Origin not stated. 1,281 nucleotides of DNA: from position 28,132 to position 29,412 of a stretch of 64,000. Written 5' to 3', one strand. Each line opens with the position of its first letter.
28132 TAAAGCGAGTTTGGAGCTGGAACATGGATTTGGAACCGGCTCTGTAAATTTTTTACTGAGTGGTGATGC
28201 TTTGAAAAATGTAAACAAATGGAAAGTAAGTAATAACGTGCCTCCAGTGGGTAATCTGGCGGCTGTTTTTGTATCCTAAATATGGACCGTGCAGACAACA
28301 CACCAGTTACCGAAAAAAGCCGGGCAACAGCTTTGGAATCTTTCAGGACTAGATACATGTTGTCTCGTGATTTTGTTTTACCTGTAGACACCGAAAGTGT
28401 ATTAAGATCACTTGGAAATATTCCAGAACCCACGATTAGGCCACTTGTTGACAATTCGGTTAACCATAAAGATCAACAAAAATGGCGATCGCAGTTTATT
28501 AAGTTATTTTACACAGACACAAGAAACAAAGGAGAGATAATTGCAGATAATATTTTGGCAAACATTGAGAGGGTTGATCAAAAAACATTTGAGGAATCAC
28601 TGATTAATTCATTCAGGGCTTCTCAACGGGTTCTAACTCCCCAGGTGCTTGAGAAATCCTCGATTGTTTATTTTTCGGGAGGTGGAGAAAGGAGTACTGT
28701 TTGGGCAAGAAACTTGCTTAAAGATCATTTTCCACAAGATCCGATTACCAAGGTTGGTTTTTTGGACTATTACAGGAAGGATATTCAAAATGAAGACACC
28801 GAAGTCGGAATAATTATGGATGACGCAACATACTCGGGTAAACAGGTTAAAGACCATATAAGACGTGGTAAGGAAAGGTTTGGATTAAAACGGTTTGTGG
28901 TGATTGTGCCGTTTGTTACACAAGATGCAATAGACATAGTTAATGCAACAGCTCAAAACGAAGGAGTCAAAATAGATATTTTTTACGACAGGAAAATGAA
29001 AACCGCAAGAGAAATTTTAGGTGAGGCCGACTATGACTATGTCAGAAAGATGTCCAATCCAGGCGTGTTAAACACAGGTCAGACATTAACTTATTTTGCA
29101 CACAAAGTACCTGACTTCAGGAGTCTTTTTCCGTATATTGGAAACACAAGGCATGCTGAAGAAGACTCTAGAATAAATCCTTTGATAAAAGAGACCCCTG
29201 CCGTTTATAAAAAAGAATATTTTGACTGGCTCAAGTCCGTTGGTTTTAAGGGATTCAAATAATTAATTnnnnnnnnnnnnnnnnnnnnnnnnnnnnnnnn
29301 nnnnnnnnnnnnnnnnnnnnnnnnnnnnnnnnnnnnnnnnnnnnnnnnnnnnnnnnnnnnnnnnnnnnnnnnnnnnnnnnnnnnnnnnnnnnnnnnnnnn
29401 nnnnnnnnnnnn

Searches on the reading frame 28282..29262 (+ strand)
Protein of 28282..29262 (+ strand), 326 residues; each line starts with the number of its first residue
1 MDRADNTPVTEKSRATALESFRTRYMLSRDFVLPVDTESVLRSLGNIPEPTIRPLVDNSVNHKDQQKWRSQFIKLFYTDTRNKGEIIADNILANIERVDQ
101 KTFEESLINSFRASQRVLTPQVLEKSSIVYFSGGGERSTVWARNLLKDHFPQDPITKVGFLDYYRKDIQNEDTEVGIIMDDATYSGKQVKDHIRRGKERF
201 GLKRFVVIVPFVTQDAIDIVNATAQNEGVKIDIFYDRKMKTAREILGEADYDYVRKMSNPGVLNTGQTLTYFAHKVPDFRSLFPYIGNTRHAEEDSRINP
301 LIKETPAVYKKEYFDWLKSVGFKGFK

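Call 3: search_protein_families(library=pfam, proteins=[window:28282-29262:+], max_evalue=0.1)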
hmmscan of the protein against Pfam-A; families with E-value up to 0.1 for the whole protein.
window:28282-29262:+ (326 aa): 3 families
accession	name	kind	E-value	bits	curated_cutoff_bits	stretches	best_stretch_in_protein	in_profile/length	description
PF24390.1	PRTase-CE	-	5e-07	30.3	27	1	67-235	3-169/253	PRTase-CE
PF22920.2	UvrC_RNaseH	-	0.044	14.1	24.3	0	61-129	38-102/116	UvrC Ribonuclease H-like domain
PF06565.18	DM10_dom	-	0.05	13.9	23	0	198-275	24-95/105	DM10 domain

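Call 4: search_protein_families(library=padloc, proteins=[window:28282-29262:+], max_evalue=0.1)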
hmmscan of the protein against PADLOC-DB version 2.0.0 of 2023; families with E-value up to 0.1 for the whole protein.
window:28282-29262:+ (326 aa): 1 family
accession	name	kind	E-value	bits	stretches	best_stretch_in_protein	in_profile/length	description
PDLC02935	PRTase_III-A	-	1.3e-07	29.2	1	70-242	61-197/290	-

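Call 5: search_protein_families(library=ncbifam, proteins=[window:28282-29262:+], max_evalue=0.1)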
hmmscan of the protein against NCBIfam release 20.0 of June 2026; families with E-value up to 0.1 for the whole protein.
window:28282-29262:+ (326 aa): 0 families

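Call 7: search_protein_families(library=phrogs, proteins=[window:28282-29262:+], max_evalue=0.01)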
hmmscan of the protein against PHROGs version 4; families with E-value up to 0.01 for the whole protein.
window:28282-29262:+ (326 aa): 0 families

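Call 10: find_homologous_proteins(query=window:28282-29262:+)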
Query window:28282-29262:+ (326 aa): 7 proteins with E <= 0.001 among 833 candidates.
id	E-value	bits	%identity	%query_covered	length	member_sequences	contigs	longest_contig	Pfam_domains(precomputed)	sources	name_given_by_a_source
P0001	5.4e-203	691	93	100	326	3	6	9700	PF24390.2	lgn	-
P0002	4.5e-76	274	44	93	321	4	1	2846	PF24390.2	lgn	-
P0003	1.6e-73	266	43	94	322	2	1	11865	-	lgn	-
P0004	8.2e-73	264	42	99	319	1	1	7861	PF24390.2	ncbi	-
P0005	2.3e-70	256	40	96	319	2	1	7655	-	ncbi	-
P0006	6.2e-70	254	42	94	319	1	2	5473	PF24390.2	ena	-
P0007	7.5e-65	237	39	96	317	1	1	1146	-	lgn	-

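Call 11: find_encoding_contigs(protein=P0003, flank=10000, max_places=3)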
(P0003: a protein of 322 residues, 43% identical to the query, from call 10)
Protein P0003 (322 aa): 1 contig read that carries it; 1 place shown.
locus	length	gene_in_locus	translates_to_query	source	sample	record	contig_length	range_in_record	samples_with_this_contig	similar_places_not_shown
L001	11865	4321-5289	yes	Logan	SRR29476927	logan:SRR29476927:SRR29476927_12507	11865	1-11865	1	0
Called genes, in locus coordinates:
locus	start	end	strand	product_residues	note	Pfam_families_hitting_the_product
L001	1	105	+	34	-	?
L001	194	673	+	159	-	PF13473:Cupredoxin_1, PF07731:Cu-oxidase_2 (faint), PF00127:Copper-bind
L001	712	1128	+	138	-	PF07884:VKOR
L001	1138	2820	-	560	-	PF06418:CTP_synth_N, PF00117:GATase, PF07722:Peptidase_C26 (faint)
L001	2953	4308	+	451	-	PF18105:PGM1_C (weak)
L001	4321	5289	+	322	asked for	-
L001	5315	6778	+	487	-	PF00931:NB-ARC (faint), PF02463:SMC_N (faint), PF03193:RsgA_GTPase (faint), PF13175:AAA_15 (faint), PF13476:AAA_23 (faint), PF00005:ABC_tran, PF12848:ABC_tran_Xtn (weak), PF00005:ABC_tran, +7 more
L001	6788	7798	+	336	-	PF02353:CMAS (weak), PF13489:Methyltransf_23, PF13847:Methyltransf_31 (weak), PF08241:Methyltransf_11 (weak), PF08242:Methyltransf_12 (weak)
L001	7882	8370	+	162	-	-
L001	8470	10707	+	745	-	-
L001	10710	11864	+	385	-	?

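Call 12: find_encoding_contigs(protein=P0004, flank=10000, max_places=3)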
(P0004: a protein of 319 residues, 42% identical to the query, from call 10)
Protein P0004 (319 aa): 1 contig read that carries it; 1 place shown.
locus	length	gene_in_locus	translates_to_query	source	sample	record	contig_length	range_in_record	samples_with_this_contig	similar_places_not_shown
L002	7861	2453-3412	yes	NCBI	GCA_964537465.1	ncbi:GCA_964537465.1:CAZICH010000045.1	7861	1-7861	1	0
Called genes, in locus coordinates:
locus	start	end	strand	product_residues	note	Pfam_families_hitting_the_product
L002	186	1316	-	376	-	-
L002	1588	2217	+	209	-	PF03575:Peptidase_S51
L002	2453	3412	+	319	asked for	PF24390:PRTase-CE (weak)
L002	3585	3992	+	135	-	-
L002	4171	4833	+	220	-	-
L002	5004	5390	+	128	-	-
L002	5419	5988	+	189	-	-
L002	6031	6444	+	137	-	-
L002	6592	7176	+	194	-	-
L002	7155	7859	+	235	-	?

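Call 13: find_encoding_contigs(protein=P0005, flank=10000, max_places=3)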
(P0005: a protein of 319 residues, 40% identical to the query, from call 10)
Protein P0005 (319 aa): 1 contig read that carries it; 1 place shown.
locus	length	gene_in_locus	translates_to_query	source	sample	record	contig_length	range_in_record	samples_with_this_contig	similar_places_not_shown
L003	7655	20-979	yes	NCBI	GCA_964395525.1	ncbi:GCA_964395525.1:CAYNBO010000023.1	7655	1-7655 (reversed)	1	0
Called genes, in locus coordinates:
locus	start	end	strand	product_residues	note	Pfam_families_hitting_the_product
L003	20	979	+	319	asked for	-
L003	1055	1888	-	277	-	PF00535:Glycos_transf_2, PF10111:Glyco_tranf_2_2, PF13641:Glyco_tranf_2_3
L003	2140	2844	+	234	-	PF03483:B3_4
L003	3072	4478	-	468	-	-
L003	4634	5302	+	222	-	PF00027:cNMP_binding, PF13545:HTH_Crp_2, PF00325:Crp (faint)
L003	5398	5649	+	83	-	PF04226:Transgly_assoc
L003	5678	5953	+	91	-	-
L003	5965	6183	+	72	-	-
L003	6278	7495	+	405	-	PF00464:SHMT, PF01041:DegT_DnrJ_EryC1 (weak)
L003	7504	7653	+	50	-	?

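Call 14: find_encoding_contigs(protein=P0001, flank=10000, max_places=4)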
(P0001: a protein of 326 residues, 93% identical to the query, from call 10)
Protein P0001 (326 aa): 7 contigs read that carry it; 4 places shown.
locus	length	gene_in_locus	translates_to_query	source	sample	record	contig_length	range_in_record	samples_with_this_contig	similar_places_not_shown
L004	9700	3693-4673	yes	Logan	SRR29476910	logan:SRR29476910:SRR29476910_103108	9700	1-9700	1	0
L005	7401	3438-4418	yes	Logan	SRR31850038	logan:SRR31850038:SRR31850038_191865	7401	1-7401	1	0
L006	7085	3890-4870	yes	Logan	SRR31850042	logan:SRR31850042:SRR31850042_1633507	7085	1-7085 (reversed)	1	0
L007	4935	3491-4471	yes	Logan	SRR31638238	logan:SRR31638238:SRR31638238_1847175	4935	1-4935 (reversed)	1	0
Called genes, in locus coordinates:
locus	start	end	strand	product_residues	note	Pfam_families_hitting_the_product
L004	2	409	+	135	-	?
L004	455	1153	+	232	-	PF14947:HTH_45 (weak), PF00293:NUDIX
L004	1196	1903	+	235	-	-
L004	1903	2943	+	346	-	PF05448:AXE1 (faint), PF02129:Peptidase_S15, PF20434:BD-FAE (faint), PF00561:Abhydrolase_1, PF12146:Hydrolase_4, PF12697:Abhydrolase_6, PF00326:Peptidase_S9, PF08840:BAAT_C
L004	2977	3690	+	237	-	-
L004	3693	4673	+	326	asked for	PF24390:PRTase-CE (weak)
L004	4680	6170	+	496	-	-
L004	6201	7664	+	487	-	PF02463:SMC_N (faint), PF03193:RsgA_GTPase (faint), PF13476:AAA_23 (faint), PF13555:AAA_29 (faint), PF00005:ABC_tran, PF00006:ATP-synt_ab (faint), PF12848:ABC_tran_Xtn (weak), PF00005:ABC_tran, +4 more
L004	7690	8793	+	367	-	PF01926:MMR_HSR1, PF02421:FeoB_N, PF06071:YchF-GTPase_C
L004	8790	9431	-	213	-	-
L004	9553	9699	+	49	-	?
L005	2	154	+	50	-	?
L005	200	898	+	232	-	PF14947:HTH_45 (weak), PF00293:NUDIX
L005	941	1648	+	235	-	-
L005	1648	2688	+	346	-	PF05448:AXE1 (faint), PF02129:Peptidase_S15, PF20434:BD-FAE (faint), PF00561:Abhydrolase_1, PF12146:Hydrolase_4, PF12697:Abhydrolase_6, PF00326:Peptidase_S9, PF08840:BAAT_C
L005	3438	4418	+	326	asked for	PF24390:PRTase-CE (weak)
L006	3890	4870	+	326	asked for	PF24390:PRTase-CE (weak)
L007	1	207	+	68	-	?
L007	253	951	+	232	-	PF14947:HTH_45 (weak), PF00293:NUDIX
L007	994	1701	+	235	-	-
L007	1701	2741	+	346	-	PF05448:AXE1 (faint), PF02129:Peptidase_S15, PF20434:BD-FAE (faint), PF00561:Abhydrolase_1, PF12146:Hydrolase_4, PF12697:Abhydrolase_6, PF00326:Peptidase_S9, PF08840:BAAT_C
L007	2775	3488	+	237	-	-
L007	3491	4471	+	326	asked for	PF24390:PRTase-CE (weak)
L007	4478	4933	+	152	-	?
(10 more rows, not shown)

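Call 15: find_encoding_contigs(protein=P0006, flank=10000, max_places=3)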
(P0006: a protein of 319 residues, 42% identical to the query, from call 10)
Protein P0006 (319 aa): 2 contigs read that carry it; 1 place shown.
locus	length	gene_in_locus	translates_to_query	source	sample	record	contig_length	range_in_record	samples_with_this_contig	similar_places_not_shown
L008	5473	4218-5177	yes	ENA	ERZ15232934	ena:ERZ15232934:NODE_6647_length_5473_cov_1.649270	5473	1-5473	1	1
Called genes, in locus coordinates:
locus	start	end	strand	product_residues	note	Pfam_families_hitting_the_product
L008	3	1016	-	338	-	?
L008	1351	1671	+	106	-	-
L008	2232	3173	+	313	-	PF10988:DUF2807, PF13349:DUF4097 (weak)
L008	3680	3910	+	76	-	-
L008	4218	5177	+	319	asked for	PF24390:PRTase-CE (weak)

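Call 28: search_protein_families(library=pfam, proteins=[L002:3585-3992:+], max_evalue=0.01)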
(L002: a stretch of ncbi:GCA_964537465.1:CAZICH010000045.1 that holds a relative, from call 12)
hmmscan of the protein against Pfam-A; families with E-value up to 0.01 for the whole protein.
L002:3585-3992:+ (135 aa): 0 families

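Call 34: search_solved_structures(query=A2, max_evalue=1, show_alignments=2)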
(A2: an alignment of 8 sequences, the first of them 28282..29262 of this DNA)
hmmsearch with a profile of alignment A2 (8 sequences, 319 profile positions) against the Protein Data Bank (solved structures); distinct sequences matched with E-value up to 1: 4.
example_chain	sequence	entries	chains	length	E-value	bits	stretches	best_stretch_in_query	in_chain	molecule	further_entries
5u4p_A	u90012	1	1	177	0.37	13.2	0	146-186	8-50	26S proteasome regulatory subunit RPN8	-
4o8x_A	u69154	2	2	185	0.42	13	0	145-186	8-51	26S proteasome regulatory subunit RPN8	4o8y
4ocl_A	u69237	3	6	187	0.42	13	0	144-186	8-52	26S proteasome regulatory subunit RPN8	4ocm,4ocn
4owp_A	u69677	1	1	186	0.44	13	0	146-186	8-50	26S proteasome regulatory subunit RPN8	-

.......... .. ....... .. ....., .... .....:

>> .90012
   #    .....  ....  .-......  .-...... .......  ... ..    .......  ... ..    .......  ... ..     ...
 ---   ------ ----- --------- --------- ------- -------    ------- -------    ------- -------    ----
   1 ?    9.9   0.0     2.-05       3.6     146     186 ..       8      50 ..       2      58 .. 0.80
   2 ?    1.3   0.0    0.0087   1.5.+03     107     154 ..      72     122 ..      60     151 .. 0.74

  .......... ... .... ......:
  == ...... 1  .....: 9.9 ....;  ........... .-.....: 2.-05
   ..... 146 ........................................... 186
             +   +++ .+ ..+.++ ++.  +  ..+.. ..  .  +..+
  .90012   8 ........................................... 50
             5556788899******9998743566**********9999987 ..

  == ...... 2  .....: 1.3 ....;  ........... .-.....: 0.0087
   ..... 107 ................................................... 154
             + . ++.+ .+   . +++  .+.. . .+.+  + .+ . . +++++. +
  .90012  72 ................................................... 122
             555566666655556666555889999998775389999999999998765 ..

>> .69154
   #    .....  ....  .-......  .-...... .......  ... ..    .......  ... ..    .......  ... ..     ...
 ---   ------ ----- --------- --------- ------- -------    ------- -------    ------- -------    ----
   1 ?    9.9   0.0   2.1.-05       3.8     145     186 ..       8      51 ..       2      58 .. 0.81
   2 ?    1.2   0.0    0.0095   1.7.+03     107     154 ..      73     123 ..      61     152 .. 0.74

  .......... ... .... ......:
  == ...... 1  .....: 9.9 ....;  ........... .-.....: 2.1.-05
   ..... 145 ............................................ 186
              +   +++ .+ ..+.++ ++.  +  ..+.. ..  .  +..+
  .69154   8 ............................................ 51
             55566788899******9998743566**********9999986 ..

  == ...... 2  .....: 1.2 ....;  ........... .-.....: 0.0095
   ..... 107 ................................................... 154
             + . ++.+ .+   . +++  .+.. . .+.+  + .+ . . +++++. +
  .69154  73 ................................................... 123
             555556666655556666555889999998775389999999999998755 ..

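Call 43: predict_structure(alignment_id=A2)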
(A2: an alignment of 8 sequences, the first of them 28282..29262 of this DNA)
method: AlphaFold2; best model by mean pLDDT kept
length: 326 residues; sequences in the alignment: 8
mean_pLDDT: 75.8   pTM: 0.76
mean pLDDT of the five models: 75.8, 73.3, 73.1, 69.7, 68.5
residues with pLDDT >= 90: 69; 70-90: 146; 50-70: 91; < 50: 20
segments of 3 or more residues with pLDDT < 50: 1-8, 47-52, 323-326
pLDDT, mean of each block of 10 residues (from residue 1): 39 68 77 69 56 56 81 74 83 83 91 92 91 66 85 88 72 87 78 90 94 91 96 93 89 82 75 64 61 53 57 64 46
secondary structure, 60 per line:
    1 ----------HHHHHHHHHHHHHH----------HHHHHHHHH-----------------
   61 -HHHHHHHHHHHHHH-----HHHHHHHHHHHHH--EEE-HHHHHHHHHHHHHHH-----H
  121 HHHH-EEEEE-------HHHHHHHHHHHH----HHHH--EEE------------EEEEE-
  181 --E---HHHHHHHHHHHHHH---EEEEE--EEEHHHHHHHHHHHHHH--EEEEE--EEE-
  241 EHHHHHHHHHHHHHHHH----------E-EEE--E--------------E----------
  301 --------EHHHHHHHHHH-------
elements in order: H11-24 H35-43 H62-75 H81-93 E96-98 H100-114 H120-124 E126-130 H138-149 H154-157 E160-162 E175-179 H187-200 E204-208 E211-213 H214-227 E230-234 E237-239 H242-257 E270-272 H310-319

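Call 47: fold_search(model_id=the predicted structure, library=pdb)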
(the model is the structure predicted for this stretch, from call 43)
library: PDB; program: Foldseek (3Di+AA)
matches with E <= 10: 1040; with E <= 0.001: 9
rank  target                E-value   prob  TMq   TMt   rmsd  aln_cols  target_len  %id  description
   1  1o5o_B                1.2e-04  1.00  0.30  0.44  12.7       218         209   13  Crystal structure of Uracil phosphoribosyltransferase (TM0721) from Thermotoga maritima at 2.30 A resolution (released 2003-10-14)
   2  3dmp_C                1.6e-04  1.00  0.29  0.42  13.7       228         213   14  2.6 A crystal structure of uracil phosphoribosyltransferase from Burkholderia pseudomallei (released 2008-07-15)
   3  1o5o_A                1.8e-04  1.00  0.30  0.44  13.9       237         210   14  Crystal structure of Uracil phosphoribosyltransferase (TM0721) from Thermotoga maritima at 2.30 A resolution (released 2003-10-14)
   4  3g6w_C                6.0e-04  1.00  0.28  0.42  12.0       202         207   11  Asymetric GTP bound structure of UPRTase from Sulfolobus solfataricus containing PRPP-mg2+ in half of the active sites (released 2009-09-01)
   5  3dmp_A                6.0e-04  0.99  0.25  0.35  14.2       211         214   16  2.6 A crystal structure of uracil phosphoribosyltransferase from Burkholderia pseudomallei (released 2008-07-15)
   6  5e38_A                7.2e-04  1.00  0.29  0.44  12.8       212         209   13  Structural basis of mapping the spontaneous mutations with 5-flourouracil in uracil phosphoribosyltransferase from Myc (released 2015-10-21)
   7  1xtt_B                8.1e-04  1.00  0.29  0.43  10.3       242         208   12  Sulfolobus solfataricus uracil phosphoribosyltransferase in complex with uridine 5'-monophosphate (UMP) (released 2005-02-08)
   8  1i5e_A                8.1e-04  0.99  0.27  0.39  13.5       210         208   13  CRYSTAL STRUCTURE OF BACILLUS CALDOLYTICUS URACIL PHOSPHORIBOSYLTRANSFERASE WITH BOUND UMP (released 2002-06-05)
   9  6wn8_D                9.2e-04  1.00  0.31  0.47   9.8       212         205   13  2.70 Angstrom Resolution Crystal Structure of Uracil Phosphoribosyl Transferase from Klebsiella pneumoniae (released 2020-05-06)
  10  2e55_A                1.0e-03  0.99  0.28  0.40  12.7       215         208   13  Structure of AQ2163 protein from Aquifex aeolicus (released 2008-01-01)
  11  3g6w_B                1.3e-03  0.99  0.28  0.41  12.0       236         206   12  Asymetric GTP bound structure of UPRTase from Sulfolobus solfataricus containing PRPP-mg2+ in half of the active sites (released 2009-09-01)
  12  2yzk_C                1.4e-03  1.00  0.28  0.48   5.2       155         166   13  Crystal structure of orotate phosphoribosyltransferase from Aeropyrum pernix (released 2007-11-06)
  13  5e38_C                1.4e-03  1.00  0.28  0.43  14.7       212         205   14  Structural basis of mapping the spontaneous mutations with 5-flourouracil in uracil phosphoribosyltransferase from Myc (released 2015-10-21)
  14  1xtt_A                1.9e-03  0.98  0.28  0.40  12.8       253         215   11  Sulfolobus solfataricus uracil phosphoribosyltransferase in complex with uridine 5'-monophosphate (UMP) (released 2005-02-08)
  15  4trb_A                2.0e-03  1.00  0.30  0.44   4.9       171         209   11  Sulfolobus solfataricus adenine phosphoribosyltransferase (released 2014-07-30)
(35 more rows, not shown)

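Call 65: search_protein_families(library=padloc, proteins=[L002:3585-3992:+, L002:4171-4833:+, L002:5004-5390:+, L002:5419-5988:+, L002:1588-2217:+, L002:186-1316:-, L008:3680-3910:+, L008:2232-3173:+, L003:1055-1888:-], max_evalue=0.01)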
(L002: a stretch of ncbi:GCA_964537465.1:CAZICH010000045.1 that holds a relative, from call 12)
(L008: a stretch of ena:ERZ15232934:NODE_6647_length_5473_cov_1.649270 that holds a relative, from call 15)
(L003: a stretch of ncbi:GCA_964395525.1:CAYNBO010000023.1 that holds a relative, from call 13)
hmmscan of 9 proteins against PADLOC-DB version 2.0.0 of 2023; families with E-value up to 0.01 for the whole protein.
L002:3585-3992:+ (135 aa): 0 families

L002:4171-4833:+ (220 aa): 0 families

L002:5004-5390:+ (128 aa): 0 families

L002:5419-5988:+ (189 aa): 0 families

L002:1588-2217:+ (209 aa): 0 families

L002:186-1316:- (376 aa): 0 families

L008:3680-3910:+ (76 aa): 0 families

L008:2232-3173:+ (313 aa): 0 families

L003:1055-1888:- (277 aa): 0 families

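Call 82: find_related_loci(query=A2, collection=viral_contigs, flank=6000)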
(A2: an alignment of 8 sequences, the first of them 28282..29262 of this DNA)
Query A2 (326 aa) in viral_contigs; peptide patterns used: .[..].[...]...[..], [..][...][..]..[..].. (x = any residue, [..] = any of these).
130 stretches matched a pattern, but none encodes a relative of the query by tblastn (E <= 1e-3).

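Call 99: search_dna_similar(query=window:28282-29262:+, collection=phages, mode=protein, max_evalue=0.01, max_rows=10)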
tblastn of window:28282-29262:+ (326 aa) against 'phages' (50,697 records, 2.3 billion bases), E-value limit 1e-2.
No match.

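Call 100: search_dna_similar(query=window:28282-29262:+, collection=plasmids, mode=protein, max_evalue=0.01, max_rows=10)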
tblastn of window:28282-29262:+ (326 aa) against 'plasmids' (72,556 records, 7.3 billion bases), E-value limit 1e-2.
No match.
